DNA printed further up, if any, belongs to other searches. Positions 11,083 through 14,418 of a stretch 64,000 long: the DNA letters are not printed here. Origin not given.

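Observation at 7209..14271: Family of three paralogous giant GT-C-like membrane proteins (third copy at 24315-27122)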

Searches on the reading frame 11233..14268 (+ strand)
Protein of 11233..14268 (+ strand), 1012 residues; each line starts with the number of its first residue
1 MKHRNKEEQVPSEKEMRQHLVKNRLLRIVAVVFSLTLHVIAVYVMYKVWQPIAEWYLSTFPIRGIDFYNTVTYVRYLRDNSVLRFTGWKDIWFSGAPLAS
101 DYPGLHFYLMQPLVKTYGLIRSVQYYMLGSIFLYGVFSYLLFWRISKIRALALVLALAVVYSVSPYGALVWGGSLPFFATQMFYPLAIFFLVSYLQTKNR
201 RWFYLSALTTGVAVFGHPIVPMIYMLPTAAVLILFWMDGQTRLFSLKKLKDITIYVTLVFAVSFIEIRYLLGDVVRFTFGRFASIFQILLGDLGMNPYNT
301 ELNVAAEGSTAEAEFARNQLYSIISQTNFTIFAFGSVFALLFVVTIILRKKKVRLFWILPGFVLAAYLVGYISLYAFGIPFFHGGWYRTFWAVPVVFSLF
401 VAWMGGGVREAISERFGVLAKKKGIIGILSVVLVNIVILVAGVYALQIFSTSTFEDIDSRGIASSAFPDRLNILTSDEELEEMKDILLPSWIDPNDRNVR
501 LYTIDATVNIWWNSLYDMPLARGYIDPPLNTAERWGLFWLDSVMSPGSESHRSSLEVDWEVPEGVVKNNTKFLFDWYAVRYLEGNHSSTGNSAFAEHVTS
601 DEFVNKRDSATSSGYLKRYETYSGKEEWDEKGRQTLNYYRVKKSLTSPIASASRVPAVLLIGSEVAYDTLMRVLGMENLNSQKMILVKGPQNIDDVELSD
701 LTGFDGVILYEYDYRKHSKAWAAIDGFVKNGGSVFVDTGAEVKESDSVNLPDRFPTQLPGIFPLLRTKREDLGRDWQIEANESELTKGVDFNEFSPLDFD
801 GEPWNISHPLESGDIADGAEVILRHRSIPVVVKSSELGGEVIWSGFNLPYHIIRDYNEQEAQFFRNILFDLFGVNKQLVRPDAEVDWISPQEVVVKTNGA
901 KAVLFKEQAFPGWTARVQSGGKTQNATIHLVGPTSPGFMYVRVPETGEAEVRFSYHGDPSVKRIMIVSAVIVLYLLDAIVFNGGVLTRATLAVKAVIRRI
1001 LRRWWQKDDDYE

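Call 8: search_protein_families(library=pfam, proteins=[window:11233-14268:+], max_evalue=1)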
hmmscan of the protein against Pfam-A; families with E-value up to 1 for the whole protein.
window:11233-14268:+ (1012 aa): 1 family
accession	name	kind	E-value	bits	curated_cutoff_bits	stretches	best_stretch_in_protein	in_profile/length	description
PF10131.15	PTPS_related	-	0.042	12.7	26.4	1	691-739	479-527/621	6-pyruvoyl-tetrahydropterin synthase related domain; membrane protein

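Call 12: find_homologous_proteins(query=window:11233-14268:+)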
Query window:11233-14268:+ (1012 aa): 16 proteins with E <= 0.001 among 8000 candidates.
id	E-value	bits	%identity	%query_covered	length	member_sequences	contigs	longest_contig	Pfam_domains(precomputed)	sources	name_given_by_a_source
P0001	0.0e+0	2311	100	100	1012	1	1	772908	-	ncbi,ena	-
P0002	0.0e+0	1647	70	99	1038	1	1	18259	-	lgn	-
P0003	1.8e-278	945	60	66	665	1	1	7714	-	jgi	jgi:hypothetical protein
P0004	5.2e-239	814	40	97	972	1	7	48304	-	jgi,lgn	jgi:hypothetical protein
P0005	6.3e-201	688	31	92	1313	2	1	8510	-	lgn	-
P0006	2.0e-198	680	32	80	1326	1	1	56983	-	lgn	-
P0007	7.3e-198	678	37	98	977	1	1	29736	PF10131.16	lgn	-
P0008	8.2e-197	675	30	93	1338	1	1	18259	-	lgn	-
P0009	1.3e-195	671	35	99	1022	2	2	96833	PF20176.4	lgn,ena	-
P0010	4.1e-192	659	31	82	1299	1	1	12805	-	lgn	-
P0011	1.2e-189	651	36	95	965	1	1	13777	PF10131.16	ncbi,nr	ncbi:hypothetical protein HY405_01570 [Candidatus Microgenomates bacterium]|nr:hypothetical protein 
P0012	2.1e-187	643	34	98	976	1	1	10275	PF10131.16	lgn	-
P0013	7.5e-186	638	32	83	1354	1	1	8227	-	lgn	-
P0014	4.4e-185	636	35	97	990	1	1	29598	PF20176.4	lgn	-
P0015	2.7e-177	610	34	98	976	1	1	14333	PF10131.16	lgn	-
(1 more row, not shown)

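Call 16: search_solved_structures(query=A1, max_evalue=10, show_alignments=2)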
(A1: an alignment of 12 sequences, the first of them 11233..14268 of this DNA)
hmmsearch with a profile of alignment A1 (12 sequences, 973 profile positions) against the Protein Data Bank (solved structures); distinct sequences matched with E-value up to 10: 4.
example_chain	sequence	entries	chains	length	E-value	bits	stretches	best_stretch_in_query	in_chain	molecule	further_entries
6ncl_a4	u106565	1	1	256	0.078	13.9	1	301-372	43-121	P7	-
4bug_A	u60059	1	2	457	0.44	11.4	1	819-898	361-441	ANCILLARY PROTEIN 1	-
2xi9_A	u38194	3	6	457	0.44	11.4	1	819-898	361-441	ANCILLARY PROTEIN 1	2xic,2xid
5fmr_A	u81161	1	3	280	1.7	9.5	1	667-720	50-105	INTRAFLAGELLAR TRANSPORT PROTEIN COMPONENT IFT52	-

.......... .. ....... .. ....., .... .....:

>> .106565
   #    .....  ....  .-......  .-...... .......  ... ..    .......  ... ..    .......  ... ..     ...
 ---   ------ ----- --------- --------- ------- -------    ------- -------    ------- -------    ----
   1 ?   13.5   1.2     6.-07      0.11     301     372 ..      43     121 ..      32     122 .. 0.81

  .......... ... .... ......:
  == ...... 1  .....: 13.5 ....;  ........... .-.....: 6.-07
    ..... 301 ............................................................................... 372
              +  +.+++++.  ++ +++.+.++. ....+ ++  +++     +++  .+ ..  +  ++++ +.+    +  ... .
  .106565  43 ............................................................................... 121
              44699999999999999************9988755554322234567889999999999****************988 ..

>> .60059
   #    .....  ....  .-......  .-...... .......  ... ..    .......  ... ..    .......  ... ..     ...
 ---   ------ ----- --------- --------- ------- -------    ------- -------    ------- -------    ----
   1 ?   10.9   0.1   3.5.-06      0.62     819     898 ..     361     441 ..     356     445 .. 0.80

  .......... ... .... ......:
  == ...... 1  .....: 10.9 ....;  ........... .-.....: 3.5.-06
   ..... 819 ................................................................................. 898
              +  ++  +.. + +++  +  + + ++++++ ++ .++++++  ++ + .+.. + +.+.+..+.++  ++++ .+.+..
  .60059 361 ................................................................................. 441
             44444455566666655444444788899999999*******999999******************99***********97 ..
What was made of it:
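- No sequence-level match to any solved GT-C was found (call 16). There is no direct sequence hit to solved GT-C structures (call 16).
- Tried and rejected: Run with the family alignment; it found nothing significant (best E=0.078, a viral P7 protein) (call 16).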

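Call 17: search_protein_families(library=ncbifam, proteins=[window:11233-14268:+], max_evalue=1)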
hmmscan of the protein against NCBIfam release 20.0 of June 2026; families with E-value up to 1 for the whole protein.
window:11233-14268:+ (1012 aa): 4 families
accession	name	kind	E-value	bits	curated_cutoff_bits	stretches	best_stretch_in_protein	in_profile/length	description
NF008473.0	PRK11370.1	equivalog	0.0092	16.2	111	1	676-731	28-84/99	YciI family protein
NF033728.0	borfam54_1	equivalog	0.051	13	30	1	300-342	216-258/377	complement regulator-acquiring protein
NF009504.0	PRK12863.1-4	equivalog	0.19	11.8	134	1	676-732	29-82/97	YciI-like protein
NF009776.0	PRK13275.1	equivalog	0.3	10.4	64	1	317-348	32-64/70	tetrahydromethanopterin S-methyltransferase subunit F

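Call 28: find_encoding_contigs(protein=P0002, flank=10000, max_places=3)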
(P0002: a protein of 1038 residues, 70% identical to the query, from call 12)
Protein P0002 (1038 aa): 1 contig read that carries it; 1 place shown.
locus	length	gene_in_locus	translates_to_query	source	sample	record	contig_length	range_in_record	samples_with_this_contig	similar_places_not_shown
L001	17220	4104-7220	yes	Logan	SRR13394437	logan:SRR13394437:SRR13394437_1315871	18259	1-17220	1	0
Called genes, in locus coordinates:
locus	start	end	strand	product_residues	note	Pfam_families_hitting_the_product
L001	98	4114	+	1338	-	-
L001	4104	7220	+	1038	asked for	-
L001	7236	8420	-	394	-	PF13439:Glyco_transf_4, PF20706:GT4-conflict, PF00534:Glycos_transf_1, PF13692:Glyco_trans_1_4, PF13524:Glyco_trans_1_2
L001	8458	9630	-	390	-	PF13439:Glyco_transf_4, PF13579:Glyco_trans_4_4 (faint), PF20706:GT4-conflict, PF00534:Glycos_transf_1, PF13524:Glyco_trans_1_2, PF13692:Glyco_trans_1_4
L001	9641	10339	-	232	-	PF02353:CMAS, PF03848:TehB, PF05175:MTS, PF13489:Methyltransf_23, PF13649:Methyltransf_25, PF13847:Methyltransf_31, PF08241:Methyltransf_11, PF08242:Methyltransf_12, +2 more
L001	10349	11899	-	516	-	PF13231:PMT_2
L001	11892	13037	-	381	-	PF13439:Glyco_transf_4 (weak), PF00534:Glycos_transf_1, PF13692:Glyco_trans_1_4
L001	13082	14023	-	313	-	PF00535:Glycos_transf_2, PF10111:Glyco_tranf_2_2 (weak), PF13506:Glyco_transf_21 (weak), PF13641:Glyco_tranf_2_3, PF13632:Glyco_trans_2_3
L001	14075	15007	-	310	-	PF00535:Glycos_transf_2, PF10111:Glyco_tranf_2_2 (faint), PF13641:Glyco_tranf_2_3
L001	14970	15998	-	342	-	PF01073:3Beta_HSD, PF01370:Epimerase, PF02719:Polysacc_synt_2, PF04321:RmlD_sub_bind, PF13460:NAD_binding_10, PF16363:GDP_Man_Dehyd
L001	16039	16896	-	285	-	PF13489:Methyltransf_23, PF01209:Ubie_methyltran (weak), PF13649:Methyltransf_25, PF13847:Methyltransf_31, PF08241:Methyltransf_11, PF08242:Methyltransf_12 (weak)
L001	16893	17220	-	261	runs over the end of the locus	PF13489:Methyltransf_23 (weak), PF01209:Ubie_methyltran (faint), PF13847:Methyltransf_31, PF08241:Methyltransf_11, PF08242:Methyltransf_12, PF13649:Methyltransf_25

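Call 29: find_encoding_contigs(protein=P0009, flank=10000, max_places=3)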
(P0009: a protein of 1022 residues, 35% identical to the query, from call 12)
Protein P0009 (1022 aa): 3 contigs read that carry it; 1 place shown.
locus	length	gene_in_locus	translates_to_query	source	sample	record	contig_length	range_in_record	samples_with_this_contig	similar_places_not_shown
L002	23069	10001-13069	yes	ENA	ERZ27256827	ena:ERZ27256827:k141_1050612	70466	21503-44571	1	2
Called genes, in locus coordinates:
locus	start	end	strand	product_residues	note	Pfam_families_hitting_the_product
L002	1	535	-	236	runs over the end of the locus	PF00891:Methyltransf_2, PF13489:Methyltransf_23, PF05175:MTS, PF07021:MetW, PF13847:Methyltransf_31, PF08241:Methyltransf_11, PF08242:Methyltransf_12, PF13649:Methyltransf_25, +4 more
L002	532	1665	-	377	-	PF13439:Glyco_transf_4, PF13579:Glyco_trans_4_4 (weak), PF20706:GT4-conflict (weak), PF00534:Glycos_transf_1, PF13692:Glyco_trans_1_4, PF13524:Glyco_trans_1_2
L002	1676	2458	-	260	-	PF05219:DREV (weak), PF13489:Methyltransf_23, PF07021:MetW, PF13847:Methyltransf_31, PF08241:Methyltransf_11, PF08242:Methyltransf_12, PF13649:Methyltransf_25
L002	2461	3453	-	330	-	PF13692:Glyco_trans_1_4, PF00534:Glycos_transf_1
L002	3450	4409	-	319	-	PF00534:Glycos_transf_1, PF13692:Glyco_trans_1_4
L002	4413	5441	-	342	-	-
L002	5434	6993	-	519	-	PF02585:PIG-L (weak), PF08241:Methyltransf_11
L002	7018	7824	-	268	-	-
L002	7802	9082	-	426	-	PF00005:ABC_tran, PF14524:Wzt_C (weak)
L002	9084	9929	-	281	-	PF01061:ABC2_membrane (weak)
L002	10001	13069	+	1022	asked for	PF20176:DUF6541 (faint)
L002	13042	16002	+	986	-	PF10131:PTPS_related (faint)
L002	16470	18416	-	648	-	-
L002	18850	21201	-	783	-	PF13439:Glyco_transf_4, PF13579:Glyco_trans_4_4, PF20706:GT4-conflict (weak), PF00534:Glycos_transf_1, PF13692:Glyco_trans_1_4, PF13524:Glyco_trans_1_2, PF00534:Glycos_transf_1, PF13692:Glyco_trans_1_4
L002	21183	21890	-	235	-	PF05148:Methyltransf_8 (weak), PF03848:TehB (weak), PF13489:Methyltransf_23, PF13847:Methyltransf_31, PF08241:Methyltransf_11, PF08242:Methyltransf_12, PF13649:Methyltransf_25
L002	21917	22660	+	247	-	PF01209:Ubie_methyltran, PF03141:Methyltransf_29 (weak), PF13489:Methyltransf_23, PF07021:MetW, PF13847:Methyltransf_31, PF08241:Methyltransf_11, PF08242:Methyltransf_12, PF13649:Methyltransf_25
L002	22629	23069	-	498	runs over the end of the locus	PF00535:Glycos_transf_2, PF10111:Glyco_tranf_2_2, PF13641:Glyco_tranf_2_3, PF07021:MetW, PF13489:Methyltransf_23, PF08241:Methyltransf_11, PF08242:Methyltransf_12, PF13649:Methyltransf_25, +3 more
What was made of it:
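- L002 places the pair next to Wzm/Wzt (call 29).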

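Call 30: predict_structure(alignment_id=A1)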
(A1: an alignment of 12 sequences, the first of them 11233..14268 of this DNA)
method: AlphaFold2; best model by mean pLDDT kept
length: 1012 residues; sequences in the alignment: 12
mean_pLDDT: 75.2   pTM: 0.73
mean pLDDT of the five models: 75.2, 74.7, 74.7, 72.9, 70.1
residues with pLDDT >= 90: 171; 70-90: 525; 50-70: 216; < 50: 100
segments of 3 or more residues with pLDDT < 50: 1-16, 18-21, 271-317, 419-424, 521-533, 588-591
pLDDT, mean of each block of 10 residues (from residue 1): 35 44 61 81 86 73 64 76 77 66 75 80 83 91 89 87 67 69 92 90 94 81 85 77 75 89 63 40 43 31 29 45 57 77 69 68 81 60 55 83 80 59 52 74 68 60 59 67 76 79 61 59 37 56 78 82 89 90 64 77 88 70 70 81 90 92 87 90 92 85 89 74 88 85 64 72 86 85 88 83 83 84 89 87 89 87 91 77 88 92 90 91 91 85 86 89 81 88 78 78 66 40
secondary structure, 60 per line:
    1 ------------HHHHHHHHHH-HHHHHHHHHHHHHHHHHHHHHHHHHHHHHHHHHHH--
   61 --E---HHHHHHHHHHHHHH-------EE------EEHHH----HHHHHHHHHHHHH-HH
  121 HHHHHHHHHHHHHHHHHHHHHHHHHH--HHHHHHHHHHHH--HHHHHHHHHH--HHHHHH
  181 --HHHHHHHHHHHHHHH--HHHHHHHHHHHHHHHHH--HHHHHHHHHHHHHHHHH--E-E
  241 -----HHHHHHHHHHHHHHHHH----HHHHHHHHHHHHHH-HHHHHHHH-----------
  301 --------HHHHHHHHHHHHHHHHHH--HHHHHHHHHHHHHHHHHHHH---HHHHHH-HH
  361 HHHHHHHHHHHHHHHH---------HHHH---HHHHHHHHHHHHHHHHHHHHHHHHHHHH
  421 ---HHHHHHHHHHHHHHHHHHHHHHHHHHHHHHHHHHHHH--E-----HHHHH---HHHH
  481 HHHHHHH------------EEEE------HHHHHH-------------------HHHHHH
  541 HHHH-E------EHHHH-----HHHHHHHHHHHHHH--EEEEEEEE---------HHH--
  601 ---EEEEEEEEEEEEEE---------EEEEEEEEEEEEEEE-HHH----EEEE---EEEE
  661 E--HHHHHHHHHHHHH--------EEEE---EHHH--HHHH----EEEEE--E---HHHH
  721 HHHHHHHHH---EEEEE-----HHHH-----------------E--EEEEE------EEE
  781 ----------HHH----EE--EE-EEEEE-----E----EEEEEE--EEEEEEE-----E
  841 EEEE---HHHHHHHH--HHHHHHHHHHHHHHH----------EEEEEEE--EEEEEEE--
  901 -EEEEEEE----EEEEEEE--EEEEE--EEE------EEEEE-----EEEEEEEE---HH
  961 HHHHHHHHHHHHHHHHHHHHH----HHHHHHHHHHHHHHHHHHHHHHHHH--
elements in order (helices of 4 or more, strands of 3 or more residues): H13-22 H24-58 H67-80 H105-117 H119-146 H149-160 H163-172 H175-180 H183-197 H200-216 H219-235 H246-262 H267-280 H282-289 H309-326 H329-348 H352-357 H359-376 H386-389 H393-420 H424-460 H469-473 H477-487 E500-503 H510-515 H535-544 H554-557 H563-576 E579-586 E604-617 E627-641 E650-653 E657-661 H664-676 E685-688 H698-701 E706-710 H717-729 E733-737 H743-746 E767-771 E778-780 E805-809 E820-825 E828-834 E840-844 H848-855 H858-872 E883-889 E892-898 E902-908 E913-919 E922-926 E929-931 E938-942 E948-955 H959-981 H986-1010
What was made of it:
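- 13858..14103 (+): B: beta-sandwich (aa 876-957) with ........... at 13945-13977. call 30.
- On GT-C glycosyltransferase superfamily (Pfam clan CL0111): AF2 model of B (pLDDT 75.2, call 30).
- The model has pLDDT 75.2 and pTM 0.73 (call 30). The model has low-confidence stretches (aa 271-317 and 521-533), and the TM count is uncertain (call 30).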

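Call 35: search_protein_representatives(alignment_id=A1)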
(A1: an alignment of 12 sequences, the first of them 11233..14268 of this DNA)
Query: 12 sequences, 973 profile positions. Proteins with E-value up to 0.001 (for the whole library): 1184; up to 1e-10: 779; up to 1e-30: 582. The best 150 are listed.
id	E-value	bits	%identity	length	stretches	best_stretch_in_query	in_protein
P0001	0.0e+00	1449.7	-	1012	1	2-972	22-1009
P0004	0.0e+00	1302.1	-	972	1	8-972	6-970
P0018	0.0e+00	1231.2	-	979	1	4-973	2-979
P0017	0.0e+00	1170.1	-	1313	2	6-921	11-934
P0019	0.0e+00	1159.8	-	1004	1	3-973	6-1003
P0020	0.0e+00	1153.8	-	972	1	4-973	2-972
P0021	0.0e+00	1076.1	-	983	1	15-972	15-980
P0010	0.0e+00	1072.9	-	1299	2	3-907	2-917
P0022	0.0e+00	1066.3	-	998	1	9-972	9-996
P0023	0.0e+00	1044.8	-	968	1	6-973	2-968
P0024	0.0e+00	1022.6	-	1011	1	3-973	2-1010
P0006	0.0e+00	1019.3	-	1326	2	8-870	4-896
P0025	0.0e+00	1014.7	-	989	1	7-973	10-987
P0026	1.8e-298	1009.0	-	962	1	6-972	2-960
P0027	2.3e-286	969.0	-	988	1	1-972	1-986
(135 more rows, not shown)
